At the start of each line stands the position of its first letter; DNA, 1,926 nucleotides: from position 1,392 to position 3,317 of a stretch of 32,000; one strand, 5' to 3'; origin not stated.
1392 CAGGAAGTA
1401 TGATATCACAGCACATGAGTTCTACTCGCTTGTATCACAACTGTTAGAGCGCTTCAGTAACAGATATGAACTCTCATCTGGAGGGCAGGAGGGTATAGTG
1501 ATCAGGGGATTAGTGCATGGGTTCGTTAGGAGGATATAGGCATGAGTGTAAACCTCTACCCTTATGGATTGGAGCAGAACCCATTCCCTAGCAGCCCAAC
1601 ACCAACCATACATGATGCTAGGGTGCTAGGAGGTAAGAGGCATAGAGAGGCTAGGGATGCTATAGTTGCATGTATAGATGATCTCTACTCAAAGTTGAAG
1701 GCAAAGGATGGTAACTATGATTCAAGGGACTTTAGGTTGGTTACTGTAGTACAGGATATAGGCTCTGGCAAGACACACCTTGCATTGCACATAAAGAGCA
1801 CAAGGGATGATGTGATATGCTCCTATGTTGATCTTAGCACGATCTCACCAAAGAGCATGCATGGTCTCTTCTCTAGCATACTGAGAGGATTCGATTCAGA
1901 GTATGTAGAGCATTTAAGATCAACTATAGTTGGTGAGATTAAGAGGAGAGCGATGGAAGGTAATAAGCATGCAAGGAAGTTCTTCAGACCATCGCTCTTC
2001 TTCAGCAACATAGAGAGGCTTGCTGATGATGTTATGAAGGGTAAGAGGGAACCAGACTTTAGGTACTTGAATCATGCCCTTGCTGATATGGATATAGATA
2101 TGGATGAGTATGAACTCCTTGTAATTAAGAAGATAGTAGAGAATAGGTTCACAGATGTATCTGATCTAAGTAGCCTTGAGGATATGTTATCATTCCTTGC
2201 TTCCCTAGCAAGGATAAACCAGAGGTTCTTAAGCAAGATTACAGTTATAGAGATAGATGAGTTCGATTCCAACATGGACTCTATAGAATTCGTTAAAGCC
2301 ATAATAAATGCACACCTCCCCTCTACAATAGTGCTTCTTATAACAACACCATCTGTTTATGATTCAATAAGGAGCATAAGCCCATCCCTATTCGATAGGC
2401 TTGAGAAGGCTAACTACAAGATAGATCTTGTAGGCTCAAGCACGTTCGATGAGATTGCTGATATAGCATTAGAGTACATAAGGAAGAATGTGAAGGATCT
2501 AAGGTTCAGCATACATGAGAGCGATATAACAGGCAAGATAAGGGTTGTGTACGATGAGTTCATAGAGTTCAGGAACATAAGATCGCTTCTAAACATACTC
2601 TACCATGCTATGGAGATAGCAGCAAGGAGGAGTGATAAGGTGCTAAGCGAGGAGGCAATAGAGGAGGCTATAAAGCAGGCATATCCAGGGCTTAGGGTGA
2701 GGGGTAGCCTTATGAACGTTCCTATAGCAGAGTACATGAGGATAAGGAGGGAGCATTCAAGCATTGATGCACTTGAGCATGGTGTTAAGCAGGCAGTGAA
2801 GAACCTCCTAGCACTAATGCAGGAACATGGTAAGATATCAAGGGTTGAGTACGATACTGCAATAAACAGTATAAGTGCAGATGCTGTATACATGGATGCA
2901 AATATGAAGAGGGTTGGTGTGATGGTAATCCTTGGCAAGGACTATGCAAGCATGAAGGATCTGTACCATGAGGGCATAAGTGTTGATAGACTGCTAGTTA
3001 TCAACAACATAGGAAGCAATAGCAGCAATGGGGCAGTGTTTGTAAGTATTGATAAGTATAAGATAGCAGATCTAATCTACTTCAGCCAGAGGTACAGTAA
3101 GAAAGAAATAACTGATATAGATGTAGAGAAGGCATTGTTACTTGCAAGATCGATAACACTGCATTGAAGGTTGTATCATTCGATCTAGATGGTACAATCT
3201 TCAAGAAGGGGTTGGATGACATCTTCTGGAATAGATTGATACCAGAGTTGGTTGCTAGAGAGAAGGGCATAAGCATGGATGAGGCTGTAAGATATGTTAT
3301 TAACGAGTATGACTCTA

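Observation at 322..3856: Translationally coupled trio: wHTH/hendecad coiled-coil protein, divergent Orc1/Cdc6-like AAA+ ATPase and HAD hydrolase (candidate uncharacterised module)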

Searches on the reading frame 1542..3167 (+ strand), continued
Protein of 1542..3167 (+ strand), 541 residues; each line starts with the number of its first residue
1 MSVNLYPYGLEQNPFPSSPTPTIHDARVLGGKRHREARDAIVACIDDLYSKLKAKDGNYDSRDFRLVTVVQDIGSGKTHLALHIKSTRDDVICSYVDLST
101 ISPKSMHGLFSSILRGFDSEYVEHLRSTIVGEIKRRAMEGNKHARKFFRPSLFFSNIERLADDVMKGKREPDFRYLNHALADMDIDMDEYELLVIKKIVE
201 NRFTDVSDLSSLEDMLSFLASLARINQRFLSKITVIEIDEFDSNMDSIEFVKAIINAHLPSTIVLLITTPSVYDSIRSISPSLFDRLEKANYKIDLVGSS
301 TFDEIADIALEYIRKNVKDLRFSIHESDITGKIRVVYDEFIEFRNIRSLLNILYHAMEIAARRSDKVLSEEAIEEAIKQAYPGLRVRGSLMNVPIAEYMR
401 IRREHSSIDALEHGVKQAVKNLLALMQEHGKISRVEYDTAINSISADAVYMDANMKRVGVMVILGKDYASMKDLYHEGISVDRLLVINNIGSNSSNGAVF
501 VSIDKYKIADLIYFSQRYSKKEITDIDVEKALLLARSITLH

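Call 69: search_protein_families(library=pfam, proteins=[P0247, P0258, P0190, P0264, P0209], max_evalue=5)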
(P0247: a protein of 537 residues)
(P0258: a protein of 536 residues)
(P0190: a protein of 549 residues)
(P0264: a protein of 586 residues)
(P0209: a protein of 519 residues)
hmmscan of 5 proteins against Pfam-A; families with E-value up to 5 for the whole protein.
P0247 (537 aa): 23 families
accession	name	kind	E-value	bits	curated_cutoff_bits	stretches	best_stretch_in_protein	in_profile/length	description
PF13401.12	AAA_22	-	1.6e-06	28.9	27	1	48-99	8-58/130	AAA domain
PF01637.24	ATPase_2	-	8.9e-06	26.1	33.2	1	44-252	19-152/225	ATPase domain predominantly from Archaea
PF13191.12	AAA_16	-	2.3e-05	25.4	32.6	1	46-224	25-143/167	AAA ATPase domain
PF12775.13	AAA_7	-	0.00095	19.2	25.8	1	48-83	36-71/181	P-loop containing dynein motor region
PF13245.12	AAA_19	-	0.0082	16.8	25.1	1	45-126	11-72/134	AAA domain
PF20720.3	nSTAND3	-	0.011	15.9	27.2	1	41-79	13-51/155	Novel STAND NTPase 3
PF10923.14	BrxC_BrxD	-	0.013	14.8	22.2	1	48-89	52-92/414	BREX system ATP-binding protein BrxC/D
PF03266.21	NTPase_1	-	0.015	15.6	23.9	1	49-75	3-29/168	NTPase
PF13604.12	AAA_30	-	0.018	15.2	27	1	39-77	12-50/191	AAA domain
PF05729.18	NACHT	-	0.019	15.3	26.7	0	47-73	2-28/167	NACHT domain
PF07728.20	AAA_5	-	0.022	15.2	22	1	49-76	3-28/139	AAA domain (dynein-related subfamily)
PF13521.12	AAA_28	-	0.023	15.4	27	1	49-68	3-22/164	AAA domain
PF00004.35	AAA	-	0.029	15.2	21.2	1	50-71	3-24/131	ATPase family associated with various cellular activities (AAA)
PF13173.12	AAA_14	-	0.031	14.7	27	1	46-80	3-38/129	AAA domain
PF13086.12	AAA_11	-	0.057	13.6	27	1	37-70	10-42/257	AAA domain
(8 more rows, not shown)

P0258 (536 aa): 10 families
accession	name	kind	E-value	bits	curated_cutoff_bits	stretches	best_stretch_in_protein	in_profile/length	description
PF13401.12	AAA_22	-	3.2e-06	27.9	27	1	44-119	4-80/130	AAA domain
PF01637.24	ATPase_2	-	8.8e-05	22.9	33.2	1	44-262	19-155/225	ATPase domain predominantly from Archaea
PF05729.18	NACHT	-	0.00036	20.8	26.7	1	213-269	77-138/167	NACHT domain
PF10923.14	BrxC_BrxD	-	0.0029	17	22.2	1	45-82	49-86/414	BREX system ATP-binding protein BrxC/D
PF00004.35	AAA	-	0.0047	17.8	21.2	0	210-280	49-125/131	ATPase family associated with various cellular activities (AAA)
PF13191.12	AAA_16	-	0.0079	17.1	32.6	1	40-77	18-58/167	AAA ATPase domain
PF12775.13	AAA_7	-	0.014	15.3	25.8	1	48-85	36-73/181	P-loop containing dynein motor region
PF13086.12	AAA_11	-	0.036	14.3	27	1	39-69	11-41/257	AAA domain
PF06144.19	DNA_pol3_delta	-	0.075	13.5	21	1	211-266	52-107/124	DNA polymerase III, delta subunit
PF04851.21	ResIII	-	0.19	12.1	22.5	1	33-75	11-53/164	Type III restriction enzyme, res subunit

P0190 (549 aa): 16 families
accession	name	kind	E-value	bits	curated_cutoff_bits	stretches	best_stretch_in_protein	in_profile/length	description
PF13401.12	AAA_22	-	2.8e-08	34.6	27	1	58-138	6-84/130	AAA domain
PF13191.12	AAA_16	-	4.5e-06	27.7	32.6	1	36-175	5-104/167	AAA ATPase domain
PF24883.2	NPHP3_N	-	0.00043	20.9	24.8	1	56-154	21-118/164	Nephrocystin 3, N-terminal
PF10923.14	BrxC_BrxD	-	0.0013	18.2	22.2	1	44-119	35-116/414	BREX system ATP-binding protein BrxC/D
PF06745.19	ATPase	-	0.0018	18.1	26.6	1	44-114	6-76/231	KaiC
PF00004.35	AAA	-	0.0024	18.7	21.2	1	61-133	2-53/131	ATPase family associated with various cellular activities (AAA)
PF20720.3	nSTAND3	-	0.0066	16.6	27.2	1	58-92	18-52/155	Novel STAND NTPase 3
PF07728.20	AAA_5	-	0.0086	16.5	22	1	62-132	4-75/139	AAA domain (dynein-related subfamily)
PF13238.12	AAA_18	-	0.012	16.5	29.4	1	60-92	1-27/128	AAA domain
PF13604.12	AAA_30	-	0.055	13.6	27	1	58-98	19-59/191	AAA domain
PF00931.28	NB-ARC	-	0.058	13.1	23.5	1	43-80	5-41/248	NB-ARC domain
PF13245.12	AAA_19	-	0.077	13.6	25.1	1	58-94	12-50/134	AAA domain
PF01695.23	IstB_IS21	-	0.11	12.5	24.1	1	60-95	95-130/238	IstB-like ATP binding protein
PF13481.12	AAA_25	-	0.15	12.1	27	1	58-77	34-53/195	AAA domain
PF05729.18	NACHT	-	0.23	11.7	26.7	1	59-83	2-26/167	NACHT domain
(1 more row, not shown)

P0264 (586 aa): 8 families
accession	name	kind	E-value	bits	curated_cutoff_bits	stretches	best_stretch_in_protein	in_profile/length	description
PF05729.18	NACHT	-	1.6e-05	25.3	26.7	2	63-118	5-64/167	NACHT domain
PF13401.12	AAA_22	-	2.5e-05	25.1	27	1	63-140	10-81/130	AAA domain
PF13191.12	AAA_16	-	0.001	20.1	32.6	1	40-173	7-122/167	AAA ATPase domain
PF25199.1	nSTAND_NTPase5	-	0.0031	17.8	34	1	44-110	28-92/145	Novel STAND NTPase 5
PF24983.1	DUF7774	-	0.0032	17.9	26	1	221-286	21-84/97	Domain of unknown function (DUF7774)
PF10923.14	BrxC_BrxD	-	0.063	12.6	22.2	1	244-277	219-252/414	BREX system ATP-binding protein BrxC/D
PF07693.20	KAP_NTPase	-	0.19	11.4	20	1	56-302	18-188/293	KAP family P-loop domain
PF04851.21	ResIII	-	0.29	11.5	22.5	1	42-85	12-50/164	Type III restriction enzyme, res subunit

P0209 (519 aa): 11 families
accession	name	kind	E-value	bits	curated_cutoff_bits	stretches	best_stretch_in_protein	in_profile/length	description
PF13401.12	AAA_22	-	1.2e-05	26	27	1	18-85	7-73/130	AAA domain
PF01637.24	ATPase_2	-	0.00091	19.5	33.2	1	20-104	24-79/225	ATPase domain predominantly from Archaea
PF00270.35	DEAD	-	0.0029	17.8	26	1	12-124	13-120/167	DEAD/DEAH box helicase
PF01656.29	CbiA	-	0.0034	17.8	25.4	1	23-134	6-100/125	CobQ/CobB/MinD/ParA nucleotide binding domain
PF05729.18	NACHT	-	0.012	15.9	26.7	1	21-47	5-31/167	NACHT domain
PF12775.13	AAA_7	-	0.013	15.5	25.8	1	21-59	38-77/181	P-loop containing dynein motor region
PF07728.20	AAA_5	-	0.035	14.5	22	1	21-58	4-39/139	AAA domain (dynein-related subfamily)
PF06414.18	Zeta_toxin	-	0.065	13.1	22.3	1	20-97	20-98/199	Zeta toxin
PF13191.12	AAA_16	-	0.1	13.5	32.6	1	20-215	28-160/167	AAA ATPase domain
PF16305.10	DUF4947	-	0.11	12.9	25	1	41-95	52-108/169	Domain of unknown function (DUF4947)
PF24883.2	NPHP3_N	-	0.2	12.2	24.8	1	21-92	27-99/164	Nephrocystin 3, N-terminal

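Call 87: fold_search(model_id=the predicted structure, library=viral)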
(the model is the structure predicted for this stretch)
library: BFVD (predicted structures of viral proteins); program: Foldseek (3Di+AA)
matches with E <= 10: 731; with E <= 0.001: 3
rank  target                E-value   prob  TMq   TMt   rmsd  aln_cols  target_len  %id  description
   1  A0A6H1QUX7            4.6e-04  0.99  0.19  0.24  18.3       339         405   11  ATPase family protein [Ostreococcus mediterraneus virus 2]
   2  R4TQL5                5.3e-04  1.00  0.27  0.25  13.5       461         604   13  (no name in the UniProt tables at hand)
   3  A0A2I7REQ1            7.4e-04  0.99  0.21  0.16  17.1       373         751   13  (no name in the UniProt tables at hand)
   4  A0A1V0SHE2            1.5e-03  0.93  0.20  0.19  24.4       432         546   11  AAA family ATPase [Hokovirus HKV1]
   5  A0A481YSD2            2.8e-03  0.90  0.15  0.14  24.4       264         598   11  AAA family ATPase [Marseillevirus LCMAC101]
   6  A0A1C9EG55            3.4e-03  0.66  0.15  0.16  19.4       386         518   11  (no name in the UniProt tables at hand)
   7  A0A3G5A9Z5            4.1e-03  1.00  0.27  0.27   7.7       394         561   11  ATPase [Hyperionvirus sp.]
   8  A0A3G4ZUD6            4.8e-03  1.00  0.22  0.14  10.1       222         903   14  Stage V sporulation protein K [Dasosvirus sp.]
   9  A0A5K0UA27            5.0e-03  0.99  0.22  0.13  16.6       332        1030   12  AAA family ATPase [Yasminevirus sp. GU-2018]
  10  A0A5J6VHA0            5.2e-03  0.97  0.25  0.30  18.9       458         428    9  KAP family P-loop domain protein [Megaviridae environmental sample]
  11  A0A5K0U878            6.4e-03  0.82  0.19  0.18  21.7       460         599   12  CYFA0S28e00188g1_1 [Yasminevirus sp. GU-2018]
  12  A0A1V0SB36            7.0e-03  0.75  0.19  0.20  24.5       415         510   12  AAA family ATPase [Catovirus CTV1]
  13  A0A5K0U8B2            7.4e-03  0.92  0.19  0.16  13.9       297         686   13  ATP-dependent metallopeptidase FtsH/Yme1/Tma family protein [Yasminevirus sp. GU-2018]
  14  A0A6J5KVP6            7.4e-03  0.80  0.22  0.17  21.3       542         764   10  ATP-dependent Clp protease ATP-binding subunit [uncultured Caudovirales phage]
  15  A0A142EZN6            8.5e-03  0.95  0.22  0.26  12.4       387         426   11  (no name in the UniProt tables at hand)
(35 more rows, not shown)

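Call 90: search_protein_families(library=phrogs, proteins=[window:1542-3167:+, P0190, P0247, L088:4694-5305:+], max_evalue=0.01)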
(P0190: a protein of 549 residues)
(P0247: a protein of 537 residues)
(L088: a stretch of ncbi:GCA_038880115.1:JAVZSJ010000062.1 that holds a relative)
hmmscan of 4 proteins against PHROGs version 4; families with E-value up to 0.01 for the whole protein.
window:1542-3167:+ (541 aa): 1 family
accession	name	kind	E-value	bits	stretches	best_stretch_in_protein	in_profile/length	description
phrog_296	-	integration and excision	0.0046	16.7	0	223-444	439-583/626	DNA transposition protein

P0190 (549 aa): 2 families
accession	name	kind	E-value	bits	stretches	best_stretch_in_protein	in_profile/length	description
phrog_50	-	DNA, RNA and nucleotide metabolism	0.0001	22.5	1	37-95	350-407/570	DnaC-like helicase loader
phrog_3757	-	unknown function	0.0057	17.1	0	38-97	107-163/367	-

P0247 (537 aa): 1 family
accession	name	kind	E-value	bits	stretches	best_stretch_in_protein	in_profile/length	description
phrog_4740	-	unknown function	0.0011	19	1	47-112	22-88/627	-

L088:4694-5305:+ (204 aa): 1 family
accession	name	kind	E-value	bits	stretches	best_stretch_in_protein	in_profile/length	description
phrog_38850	-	unknown function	0.00054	21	1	127-204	109-179/180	-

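Call 92: search_dna_similar(query=L088:4694-5305:+, collection=phages, mode=protein, max_evalue=1, max_rows=10)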
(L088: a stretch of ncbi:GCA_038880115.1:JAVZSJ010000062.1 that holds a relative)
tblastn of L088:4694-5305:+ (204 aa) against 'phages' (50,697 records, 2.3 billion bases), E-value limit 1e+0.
No match.

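Call 93: search_dna_similar(query=P0190, collection=phages, mode=protein, max_evalue=0.01, max_rows=10)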
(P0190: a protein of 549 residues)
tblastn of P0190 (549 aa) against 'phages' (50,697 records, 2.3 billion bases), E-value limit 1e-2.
No match.

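Call 94: find_related_loci(query=A1, collection=viral_contigs, flank=6000)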
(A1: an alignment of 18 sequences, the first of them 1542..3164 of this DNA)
Query A1 (541 aa) in viral_contigs; peptide patterns used: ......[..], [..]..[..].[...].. (x = any residue, [..] = any of these).
109 stretches matched a pattern, but none encodes a relative of the query by tblastn (E <= 1e-3).

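Call 96: list_cluster_members(proteins=[P0173, P0174, P0176, P0177, P0178, P0179, P0180, P0182])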
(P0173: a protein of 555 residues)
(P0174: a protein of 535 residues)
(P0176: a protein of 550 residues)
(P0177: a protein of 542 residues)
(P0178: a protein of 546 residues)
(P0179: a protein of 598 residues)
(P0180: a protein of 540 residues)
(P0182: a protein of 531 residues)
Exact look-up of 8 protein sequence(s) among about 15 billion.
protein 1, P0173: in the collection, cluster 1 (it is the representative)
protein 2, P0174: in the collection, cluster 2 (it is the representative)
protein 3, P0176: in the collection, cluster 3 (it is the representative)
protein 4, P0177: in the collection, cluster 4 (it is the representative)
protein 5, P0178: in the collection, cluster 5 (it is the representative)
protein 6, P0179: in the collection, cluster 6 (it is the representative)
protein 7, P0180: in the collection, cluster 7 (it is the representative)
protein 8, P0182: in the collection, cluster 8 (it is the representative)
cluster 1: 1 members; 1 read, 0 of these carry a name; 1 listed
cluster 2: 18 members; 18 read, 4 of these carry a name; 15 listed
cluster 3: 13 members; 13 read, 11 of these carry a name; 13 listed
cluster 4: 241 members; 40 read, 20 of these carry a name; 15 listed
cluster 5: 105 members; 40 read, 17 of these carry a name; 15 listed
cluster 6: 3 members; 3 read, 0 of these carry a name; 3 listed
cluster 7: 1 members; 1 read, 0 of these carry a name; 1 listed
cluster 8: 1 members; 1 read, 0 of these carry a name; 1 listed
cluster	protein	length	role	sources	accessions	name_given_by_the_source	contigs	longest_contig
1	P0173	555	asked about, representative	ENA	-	-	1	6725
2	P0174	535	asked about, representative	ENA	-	-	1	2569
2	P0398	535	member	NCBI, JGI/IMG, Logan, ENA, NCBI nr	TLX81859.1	MAG: hypothetical protein E6L00_05395 [Thaumarchaeota archaeon] | MAG: hypothetical protein E6L00_05395 [Nitrososphaerota archaeon]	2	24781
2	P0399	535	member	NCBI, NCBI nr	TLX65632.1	MAG: hypothetical protein E6L02_07910 [Thaumarchaeota archaeon] | MAG: hypothetical protein E6L02_07910 [Nitrososphaerota archaeon]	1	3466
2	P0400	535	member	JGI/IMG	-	hypothetical protein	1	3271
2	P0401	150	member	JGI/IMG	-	hypothetical protein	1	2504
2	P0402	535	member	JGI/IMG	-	-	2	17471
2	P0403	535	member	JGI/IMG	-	-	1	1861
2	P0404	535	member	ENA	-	-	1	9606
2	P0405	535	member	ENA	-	-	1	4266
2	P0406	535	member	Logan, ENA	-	-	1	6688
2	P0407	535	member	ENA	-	-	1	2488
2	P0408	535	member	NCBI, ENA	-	-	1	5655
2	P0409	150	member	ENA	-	-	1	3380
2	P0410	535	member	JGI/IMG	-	-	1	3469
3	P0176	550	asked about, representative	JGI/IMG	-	hypothetical protein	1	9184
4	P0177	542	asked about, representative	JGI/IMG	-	-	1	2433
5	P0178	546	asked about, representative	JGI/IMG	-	hypothetical protein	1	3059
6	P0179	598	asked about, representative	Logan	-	-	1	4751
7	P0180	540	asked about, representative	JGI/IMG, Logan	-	-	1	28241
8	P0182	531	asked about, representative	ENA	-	-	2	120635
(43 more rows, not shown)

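Call 97: find_encoding_contigs(protein=P0182, flank=7000, max_places=1)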
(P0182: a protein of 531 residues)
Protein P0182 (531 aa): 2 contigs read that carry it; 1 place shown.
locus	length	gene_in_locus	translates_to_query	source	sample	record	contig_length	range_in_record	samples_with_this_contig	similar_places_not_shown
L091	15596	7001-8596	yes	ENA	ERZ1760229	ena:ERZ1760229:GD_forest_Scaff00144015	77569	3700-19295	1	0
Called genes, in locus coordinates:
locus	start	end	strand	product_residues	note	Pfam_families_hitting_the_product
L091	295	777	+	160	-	-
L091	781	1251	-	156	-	-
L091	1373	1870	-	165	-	PF06172:Cupin_5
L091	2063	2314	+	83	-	-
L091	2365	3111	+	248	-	-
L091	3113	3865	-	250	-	PF12705:PDDEXK_1 (weak)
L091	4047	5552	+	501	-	PF00909:Ammonium_transp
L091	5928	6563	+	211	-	-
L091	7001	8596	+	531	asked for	-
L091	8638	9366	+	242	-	PF00481:PP2C, PF13672:PP2C_2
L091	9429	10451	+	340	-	PF00248:Aldo_ket_red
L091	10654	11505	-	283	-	PF00528:BPD_transp_1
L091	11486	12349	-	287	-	PF00005:ABC_tran, PF09818:ABC_ATPase (faint), PF13304:AAA_21 (weak)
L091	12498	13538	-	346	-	PF13379:NMT1_2, PF09084:NMT1, PF12974:Phosphonate-bd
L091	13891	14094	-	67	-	-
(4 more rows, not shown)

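Call 100: find_encoding_contigs(protein=P0180, flank=7000, max_places=1)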
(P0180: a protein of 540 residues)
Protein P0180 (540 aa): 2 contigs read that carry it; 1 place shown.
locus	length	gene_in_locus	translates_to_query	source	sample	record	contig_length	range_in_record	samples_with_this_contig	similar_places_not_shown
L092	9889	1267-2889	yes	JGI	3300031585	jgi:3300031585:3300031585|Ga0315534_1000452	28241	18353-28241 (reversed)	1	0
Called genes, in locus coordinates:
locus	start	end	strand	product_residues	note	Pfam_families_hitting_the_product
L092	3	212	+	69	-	?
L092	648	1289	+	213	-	-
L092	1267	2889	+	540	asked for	-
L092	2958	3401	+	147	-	-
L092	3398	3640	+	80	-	-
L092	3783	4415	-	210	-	-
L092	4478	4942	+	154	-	-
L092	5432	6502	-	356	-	-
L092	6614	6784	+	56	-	-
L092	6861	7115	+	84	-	-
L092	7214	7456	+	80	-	-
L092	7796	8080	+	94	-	-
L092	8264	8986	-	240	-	PF00493:MCM (faint), PF00004:AAA (weak)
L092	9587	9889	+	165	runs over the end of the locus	-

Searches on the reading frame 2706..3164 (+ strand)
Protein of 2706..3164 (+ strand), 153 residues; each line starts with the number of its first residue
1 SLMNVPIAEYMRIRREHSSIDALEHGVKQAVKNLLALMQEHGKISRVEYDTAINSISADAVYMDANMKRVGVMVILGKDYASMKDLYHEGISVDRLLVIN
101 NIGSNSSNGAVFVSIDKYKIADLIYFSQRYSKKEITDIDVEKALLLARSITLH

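Call 69: search_protein_families(library=pfam, proteins=[window:2706-3164:+], max_evalue=5)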
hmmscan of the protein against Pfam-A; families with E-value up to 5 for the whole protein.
window:2706-3164:+ (153 aa): 0 families
